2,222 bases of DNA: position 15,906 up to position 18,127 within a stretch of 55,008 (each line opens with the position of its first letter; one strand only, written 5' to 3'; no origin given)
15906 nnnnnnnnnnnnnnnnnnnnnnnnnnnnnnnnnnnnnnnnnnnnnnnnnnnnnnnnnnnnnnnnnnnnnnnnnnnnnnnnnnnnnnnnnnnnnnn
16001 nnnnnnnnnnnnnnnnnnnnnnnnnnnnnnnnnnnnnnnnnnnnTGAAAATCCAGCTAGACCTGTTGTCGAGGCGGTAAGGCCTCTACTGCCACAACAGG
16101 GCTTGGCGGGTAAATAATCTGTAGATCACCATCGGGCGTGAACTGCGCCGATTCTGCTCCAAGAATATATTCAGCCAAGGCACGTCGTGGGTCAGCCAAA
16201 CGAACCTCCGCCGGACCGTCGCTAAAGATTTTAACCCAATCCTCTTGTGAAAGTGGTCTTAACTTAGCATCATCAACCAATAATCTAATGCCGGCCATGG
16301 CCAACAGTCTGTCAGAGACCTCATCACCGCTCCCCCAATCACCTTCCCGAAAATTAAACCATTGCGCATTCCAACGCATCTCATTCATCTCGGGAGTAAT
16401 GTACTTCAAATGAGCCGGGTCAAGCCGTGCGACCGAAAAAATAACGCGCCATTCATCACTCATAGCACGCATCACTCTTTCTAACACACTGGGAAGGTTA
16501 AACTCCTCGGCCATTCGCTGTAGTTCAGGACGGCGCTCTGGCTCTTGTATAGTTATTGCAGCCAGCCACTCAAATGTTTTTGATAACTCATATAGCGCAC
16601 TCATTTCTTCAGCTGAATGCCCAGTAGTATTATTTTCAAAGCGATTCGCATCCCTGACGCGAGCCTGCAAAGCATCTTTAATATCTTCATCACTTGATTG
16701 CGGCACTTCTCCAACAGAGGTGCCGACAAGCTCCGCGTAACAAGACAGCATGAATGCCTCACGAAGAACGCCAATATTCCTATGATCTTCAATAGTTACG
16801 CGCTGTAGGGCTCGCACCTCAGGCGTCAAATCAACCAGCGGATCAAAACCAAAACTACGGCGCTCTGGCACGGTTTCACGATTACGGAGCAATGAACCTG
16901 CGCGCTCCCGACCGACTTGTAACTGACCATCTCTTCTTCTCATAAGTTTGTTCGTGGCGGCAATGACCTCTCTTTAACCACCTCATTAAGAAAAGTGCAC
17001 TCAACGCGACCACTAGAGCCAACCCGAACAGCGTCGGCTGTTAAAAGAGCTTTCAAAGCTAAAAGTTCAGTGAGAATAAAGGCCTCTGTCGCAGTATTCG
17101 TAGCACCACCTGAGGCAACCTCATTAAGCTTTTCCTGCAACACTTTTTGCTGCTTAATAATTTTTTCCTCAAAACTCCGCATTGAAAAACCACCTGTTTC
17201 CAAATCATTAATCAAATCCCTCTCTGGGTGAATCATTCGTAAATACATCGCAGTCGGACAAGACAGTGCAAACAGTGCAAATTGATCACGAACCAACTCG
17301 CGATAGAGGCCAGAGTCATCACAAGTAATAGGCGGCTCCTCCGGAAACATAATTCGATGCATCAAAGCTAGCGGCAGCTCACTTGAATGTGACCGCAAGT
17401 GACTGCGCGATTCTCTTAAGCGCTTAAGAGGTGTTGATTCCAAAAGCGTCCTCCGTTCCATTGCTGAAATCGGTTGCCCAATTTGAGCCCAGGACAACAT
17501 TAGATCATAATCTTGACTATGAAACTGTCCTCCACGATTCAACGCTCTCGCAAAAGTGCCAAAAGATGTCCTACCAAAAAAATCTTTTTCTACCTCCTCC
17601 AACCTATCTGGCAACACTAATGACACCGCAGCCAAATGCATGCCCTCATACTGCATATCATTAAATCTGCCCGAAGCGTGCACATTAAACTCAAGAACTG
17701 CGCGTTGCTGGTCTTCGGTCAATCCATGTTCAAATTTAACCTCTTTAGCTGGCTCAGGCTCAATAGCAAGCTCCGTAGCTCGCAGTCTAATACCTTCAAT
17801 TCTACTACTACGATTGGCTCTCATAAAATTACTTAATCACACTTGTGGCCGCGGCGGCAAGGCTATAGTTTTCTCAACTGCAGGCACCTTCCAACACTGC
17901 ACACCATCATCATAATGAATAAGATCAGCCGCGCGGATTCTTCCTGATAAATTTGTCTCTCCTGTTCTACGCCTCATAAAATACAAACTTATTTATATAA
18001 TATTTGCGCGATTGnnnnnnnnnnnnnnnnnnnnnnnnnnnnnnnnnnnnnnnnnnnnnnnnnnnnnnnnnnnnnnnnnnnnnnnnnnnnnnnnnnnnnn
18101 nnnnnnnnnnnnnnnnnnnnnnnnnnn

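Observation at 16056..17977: Tandem trio of paralogous ORFs sharing both termini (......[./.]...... ... LPPRxx[V/L]), with no recognisable domain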

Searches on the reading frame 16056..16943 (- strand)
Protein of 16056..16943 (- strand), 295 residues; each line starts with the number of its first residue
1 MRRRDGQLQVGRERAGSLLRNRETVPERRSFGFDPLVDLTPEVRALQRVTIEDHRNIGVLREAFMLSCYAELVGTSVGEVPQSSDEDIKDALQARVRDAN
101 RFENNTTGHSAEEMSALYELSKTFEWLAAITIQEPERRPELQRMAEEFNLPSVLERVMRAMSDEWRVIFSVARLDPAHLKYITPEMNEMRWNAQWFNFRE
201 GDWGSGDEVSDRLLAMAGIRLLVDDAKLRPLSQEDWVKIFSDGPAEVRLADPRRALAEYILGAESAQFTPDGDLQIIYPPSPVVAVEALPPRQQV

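Call 5: search_protein_families(library=pfam, proteins=[window:16056-16943:-], max_evalue=1)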
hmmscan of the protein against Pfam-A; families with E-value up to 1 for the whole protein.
window:16056-16943:- (295 aa): 0 families

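Call 6: search_protein_families(library=ncbifam, proteins=[window:16056-16943:-], max_evalue=1)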
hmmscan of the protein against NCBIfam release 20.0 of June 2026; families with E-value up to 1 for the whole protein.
window:16056-16943:- (295 aa): 0 families

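Call 11: find_homologous_proteins(query=window:16056-16943:-, max_evalue=0.01)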
Query window:16056-16943:- (295 aa): 1 proteins with E <= 0.01 among 3522 candidates.
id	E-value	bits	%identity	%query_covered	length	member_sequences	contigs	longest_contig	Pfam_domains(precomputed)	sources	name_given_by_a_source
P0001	3.7e-191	652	100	100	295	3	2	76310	-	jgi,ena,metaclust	metaclust:\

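Call 13: find_encoding_contigs(protein=window:16056-16943:-, flank=10000)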
Protein window:16056-16943:- (295 aa): 12 contigs read that carry it; 6 places shown.
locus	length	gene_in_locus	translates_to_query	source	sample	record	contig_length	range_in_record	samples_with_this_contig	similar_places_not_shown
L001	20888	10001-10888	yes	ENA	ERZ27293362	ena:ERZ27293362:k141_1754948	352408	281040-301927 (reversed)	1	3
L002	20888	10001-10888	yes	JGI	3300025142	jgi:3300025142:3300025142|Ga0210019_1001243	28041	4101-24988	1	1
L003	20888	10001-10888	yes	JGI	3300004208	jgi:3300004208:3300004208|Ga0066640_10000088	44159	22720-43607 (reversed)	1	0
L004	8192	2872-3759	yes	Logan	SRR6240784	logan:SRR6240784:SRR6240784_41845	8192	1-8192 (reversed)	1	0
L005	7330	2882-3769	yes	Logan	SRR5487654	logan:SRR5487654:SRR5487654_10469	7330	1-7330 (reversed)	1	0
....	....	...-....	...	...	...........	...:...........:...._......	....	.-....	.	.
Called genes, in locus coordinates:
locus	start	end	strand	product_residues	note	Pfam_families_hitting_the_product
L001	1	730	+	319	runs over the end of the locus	PF14397:ATPgrasp_ST (faint), PF14398:ATPgrasp_YheCD (faint), PF02655:ATP-grasp_3 (faint), PF02955:GSH-S_ATP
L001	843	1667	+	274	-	PF03816:LytR_cpsA_psr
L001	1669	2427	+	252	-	PF12705:PDDEXK_1, PF01930:Cas_Cas4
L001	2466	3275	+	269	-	PF13482:RNase_H_2, PF10108:DNA_pol_B_exo2 (faint)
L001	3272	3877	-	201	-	PF13469:Sulfotransfer_3 (faint), PF17784:Sulfotransfer_4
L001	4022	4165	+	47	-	-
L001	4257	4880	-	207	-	PF01726:LexA_DNA_bind, PF09339:HTH_IclR (faint), PF00717:Peptidase_S24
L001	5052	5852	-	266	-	-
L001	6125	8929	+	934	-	PF00082:Peptidase_S8, PF13517:FG-GAP_3 (weak)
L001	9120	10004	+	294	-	-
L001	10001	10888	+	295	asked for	-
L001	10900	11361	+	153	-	PF02308:MgtC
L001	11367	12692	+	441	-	PF08245:Mur_ligase_M, PF02875:Mur_ligase_C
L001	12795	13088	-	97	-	-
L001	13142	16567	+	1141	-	PF04563:RNA_pol_Rpb2_1, PF04561:RNA_pol_Rpb2_2, PF04565:RNA_pol_Rpb2_3, PF10385:RNA_pol_Rpb2_45, PF00562:RNA_pol_Rpb2_6, PF04560:RNA_pol_Rpb2_7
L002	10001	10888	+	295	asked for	-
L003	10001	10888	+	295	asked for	-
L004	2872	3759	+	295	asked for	-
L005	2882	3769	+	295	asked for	-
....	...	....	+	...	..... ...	-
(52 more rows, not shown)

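Call 20: search_protein_representatives(protein=window:16056-16943:-)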
Query: 295 residues. Proteins with E-value up to 0.001 (for the whole library): 1; up to 1e-10: 1; up to 1e-30: 1. The best 1 are listed.
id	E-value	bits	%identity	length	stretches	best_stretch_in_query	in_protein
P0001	1.2e-191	651.5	100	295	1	1-295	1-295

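Call 32: search_protein_families(library=padloc, proteins=[window:16056-16943:-], max_evalue=1)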
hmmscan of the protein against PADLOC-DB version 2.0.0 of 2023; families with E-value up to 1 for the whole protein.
window:16056-16943:- (295 aa): 0 families

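Call 33: search_protein_families(library=phrogs, proteins=[window:16056-16943:-], max_evalue=1)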
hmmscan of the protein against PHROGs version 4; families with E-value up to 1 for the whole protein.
window:16056-16943:- (295 aa): 0 families
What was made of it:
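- Checked: No family matched in Pfam, NCBIfam, PADLOC or PHROGs (calls 5, 6, 32, 33).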

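Call 75: find_related_loci(query=window:16056-16943:-, collection=viral_contigs, flank=5000)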
Query window:16056-16943:- (295 aa) in viral_contigs; peptide patterns used: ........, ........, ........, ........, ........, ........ (x = any residue, [..] = any of these).
4 stretches matched a pattern, but none encodes a relative of the query by tblastn (E <= 1e-3).

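Call 78: search_dna_similar(query=window:16056-16943:-, collection=phages, mode=protein, max_evalue=0.01, max_rows=5)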
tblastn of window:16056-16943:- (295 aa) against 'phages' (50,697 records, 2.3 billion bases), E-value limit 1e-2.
No match.

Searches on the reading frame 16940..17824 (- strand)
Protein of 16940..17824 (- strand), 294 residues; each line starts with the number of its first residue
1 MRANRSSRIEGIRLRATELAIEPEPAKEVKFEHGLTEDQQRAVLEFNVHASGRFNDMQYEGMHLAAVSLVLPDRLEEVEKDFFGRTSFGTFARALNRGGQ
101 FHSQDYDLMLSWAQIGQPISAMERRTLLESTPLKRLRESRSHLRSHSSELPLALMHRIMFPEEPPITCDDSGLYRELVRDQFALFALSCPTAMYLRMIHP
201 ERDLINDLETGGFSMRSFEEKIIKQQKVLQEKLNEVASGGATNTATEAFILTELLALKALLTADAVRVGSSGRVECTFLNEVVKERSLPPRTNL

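Call 5: search_protein_families(library=pfam, proteins=[window:16940-17824:-], max_evalue=1)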
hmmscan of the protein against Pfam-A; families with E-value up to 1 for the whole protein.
window:16940-17824:- (294 aa): 1 family
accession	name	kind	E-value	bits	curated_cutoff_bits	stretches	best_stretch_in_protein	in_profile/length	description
PF01540.21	Lipoprotein_7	-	0.011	16.6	24.1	1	216-263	27-74/112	Adhesin lipoprotein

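Call 6: search_protein_families(library=ncbifam, proteins=[window:16940-17824:-], max_evalue=1)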
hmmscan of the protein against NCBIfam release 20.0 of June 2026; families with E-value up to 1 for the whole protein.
window:16940-17824:- (294 aa): 1 family
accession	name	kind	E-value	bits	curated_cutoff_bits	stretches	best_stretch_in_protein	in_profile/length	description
NF006187.0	PRK08322.1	equivalog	0.22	9.9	509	1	177-219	401-443/548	acetolactate synthase large subunit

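Call 14: find_homologous_proteins(query=window:16940-17824:-, max_evalue=0.01)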
Query window:16940-17824:- (294 aa): 1 proteins with E <= 0.01 among 3570 candidates.
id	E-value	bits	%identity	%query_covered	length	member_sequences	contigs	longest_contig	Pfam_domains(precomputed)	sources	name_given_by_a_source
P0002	2.5e-189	645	100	100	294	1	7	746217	-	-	-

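Call 32: search_protein_families(library=padloc, proteins=[window:16940-17824:-], max_evalue=1)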
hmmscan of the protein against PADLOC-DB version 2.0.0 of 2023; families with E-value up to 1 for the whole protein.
window:16940-17824:- (294 aa): 0 families

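Call 33: search_protein_families(library=phrogs, proteins=[window:16940-17824:-], max_evalue=1)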
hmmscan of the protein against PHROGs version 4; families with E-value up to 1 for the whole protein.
window:16940-17824:- (294 aa): 0 families

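Call 41: predict_structure(alignment_id=A4)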
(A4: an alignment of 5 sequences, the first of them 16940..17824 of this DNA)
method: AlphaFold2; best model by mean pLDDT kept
length: 294 residues; sequences in the alignment: 5
mean_pLDDT: 41.6   pTM: 0.31
mean pLDDT of the five models: 41.6, 41.4, 40.4, 40.1, 39.9
residues with pLDDT >= 90: 0; 70-90: 1; 50-70: 36; < 50: 257
segments of 3 or more residues with pLDDT < 50: 1-10, 12-170, 172-174, 177-214, 248-287
pLDDT, mean of each block of 10 residues (from residue 1): 41 45 37 32 28 33 30 33 37 36 40 40 43 43 41 47 47 49 38 34 40 49 59 59 50 47 39 41 44 49
secondary structure, 60 per line:
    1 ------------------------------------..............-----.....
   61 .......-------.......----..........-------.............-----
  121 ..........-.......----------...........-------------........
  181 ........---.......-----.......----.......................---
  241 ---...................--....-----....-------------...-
elements in order: H37-50 H56-67 H75-81 H86-95 H103-115 H121-130 H132-138 H149-159 H173-188 H192-198 H204-210 H215-237 H244-262 E265-268 E274-277

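Call 67: search_solved_structures(query=A5, max_evalue=10)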
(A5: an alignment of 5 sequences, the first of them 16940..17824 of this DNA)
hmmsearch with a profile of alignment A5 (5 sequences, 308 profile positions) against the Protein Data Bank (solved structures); distinct sequences matched with E-value up to 10: 3.
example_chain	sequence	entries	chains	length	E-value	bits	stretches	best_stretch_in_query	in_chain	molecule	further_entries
5owv_C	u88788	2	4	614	0.54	13.3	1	33-121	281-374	GTP-binding protein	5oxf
7uek_A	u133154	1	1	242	1.6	11.7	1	28-118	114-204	OT3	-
7zr2_A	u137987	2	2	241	4.1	10.4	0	87-190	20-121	Spike protein S2',Chimeric protein mimic of SARS-CoV-2 Spike HR1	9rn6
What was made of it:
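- Tried and rejected: A profile against PDB sequences gave nothing below E 0.5 (call 67).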

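Call 74: find_related_loci(query=window:16940-17824:-, collection=viral_contigs, flank=5000)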
Query window:16940-17824:- (294 aa) in viral_contigs; peptide patterns used: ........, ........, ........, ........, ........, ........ (x = any residue, [..] = any of these).
3 stretches matched a pattern, but none encodes a relative of the query by tblastn (E <= 1e-3).

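Call 79: search_dna_similar(query=window:16940-17824:-, collection=plasmids, mode=protein, max_evalue=0.01, max_rows=5)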
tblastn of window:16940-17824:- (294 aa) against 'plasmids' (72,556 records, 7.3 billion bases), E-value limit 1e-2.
No match.

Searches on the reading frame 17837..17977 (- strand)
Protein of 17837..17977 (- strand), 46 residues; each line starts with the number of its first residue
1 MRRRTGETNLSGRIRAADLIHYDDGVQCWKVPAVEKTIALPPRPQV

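Call 5: search_protein_families(library=pfam, proteins=[window:17837-17977:-], max_evalue=1)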
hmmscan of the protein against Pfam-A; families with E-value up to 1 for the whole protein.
window:17837-17977:- (46 aa): 0 families

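Call 6: search_protein_families(library=ncbifam, proteins=[window:17837-17977:-], max_evalue=1)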
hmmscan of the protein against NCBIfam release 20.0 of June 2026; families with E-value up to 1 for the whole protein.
window:17837-17977:- (46 aa): 0 families

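Call 32: search_protein_families(library=padloc, proteins=[window:17837-17977:-], max_evalue=1)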
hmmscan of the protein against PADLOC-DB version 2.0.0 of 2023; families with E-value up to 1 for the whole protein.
window:17837-17977:- (46 aa): 0 families

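Call 33: search_protein_families(library=phrogs, proteins=[window:17837-17977:-], max_evalue=1)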
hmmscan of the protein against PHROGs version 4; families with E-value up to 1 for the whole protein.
window:17837-17977:- (46 aa): 1 family
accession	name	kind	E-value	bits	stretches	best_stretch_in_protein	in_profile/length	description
phrog_10954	-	unknown function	0.3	12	1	2-25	13-40/53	-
